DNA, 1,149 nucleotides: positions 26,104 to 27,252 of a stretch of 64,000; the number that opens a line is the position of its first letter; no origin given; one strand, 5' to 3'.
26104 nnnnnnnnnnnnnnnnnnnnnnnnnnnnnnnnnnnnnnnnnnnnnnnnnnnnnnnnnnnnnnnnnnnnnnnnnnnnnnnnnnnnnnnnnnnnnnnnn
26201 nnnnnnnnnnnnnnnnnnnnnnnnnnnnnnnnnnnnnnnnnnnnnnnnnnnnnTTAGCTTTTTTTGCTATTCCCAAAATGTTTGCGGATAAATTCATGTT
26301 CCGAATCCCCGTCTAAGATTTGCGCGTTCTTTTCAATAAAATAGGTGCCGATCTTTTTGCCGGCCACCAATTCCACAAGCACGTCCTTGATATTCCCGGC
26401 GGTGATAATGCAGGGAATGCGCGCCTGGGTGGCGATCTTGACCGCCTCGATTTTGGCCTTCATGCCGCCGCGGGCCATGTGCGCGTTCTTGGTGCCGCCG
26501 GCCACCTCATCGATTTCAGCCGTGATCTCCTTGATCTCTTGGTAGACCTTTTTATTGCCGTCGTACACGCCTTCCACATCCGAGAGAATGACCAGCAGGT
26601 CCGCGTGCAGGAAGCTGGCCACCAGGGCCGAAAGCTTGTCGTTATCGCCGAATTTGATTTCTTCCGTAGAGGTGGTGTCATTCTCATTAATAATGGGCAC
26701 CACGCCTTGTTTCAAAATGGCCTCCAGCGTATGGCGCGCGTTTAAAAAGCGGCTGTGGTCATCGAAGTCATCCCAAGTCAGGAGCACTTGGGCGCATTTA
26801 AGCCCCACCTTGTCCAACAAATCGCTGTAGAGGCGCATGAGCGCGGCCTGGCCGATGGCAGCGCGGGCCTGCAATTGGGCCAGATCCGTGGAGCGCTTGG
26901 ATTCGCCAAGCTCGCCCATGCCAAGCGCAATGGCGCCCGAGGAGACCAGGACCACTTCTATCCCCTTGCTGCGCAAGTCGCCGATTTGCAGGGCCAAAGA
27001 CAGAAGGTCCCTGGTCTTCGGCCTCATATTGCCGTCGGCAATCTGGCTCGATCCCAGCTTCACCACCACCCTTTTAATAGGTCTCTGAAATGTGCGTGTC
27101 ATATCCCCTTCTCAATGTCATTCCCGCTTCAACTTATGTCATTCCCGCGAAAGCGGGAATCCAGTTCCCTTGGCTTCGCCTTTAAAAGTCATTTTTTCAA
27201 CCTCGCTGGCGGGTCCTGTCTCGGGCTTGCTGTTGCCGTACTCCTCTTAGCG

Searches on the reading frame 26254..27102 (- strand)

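Call 10: search_protein_families(library=pfam, proteins=[window:26254-27102:-], max_evalue=0.01)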
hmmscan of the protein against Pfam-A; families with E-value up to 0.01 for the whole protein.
window:26254-27102:- (282 aa): 1 family
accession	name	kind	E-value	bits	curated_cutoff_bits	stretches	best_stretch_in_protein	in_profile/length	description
PF00696.33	AA_kinase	-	1.2e-44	153.2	24.9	1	10-234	1-233/234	Amino acid kinase family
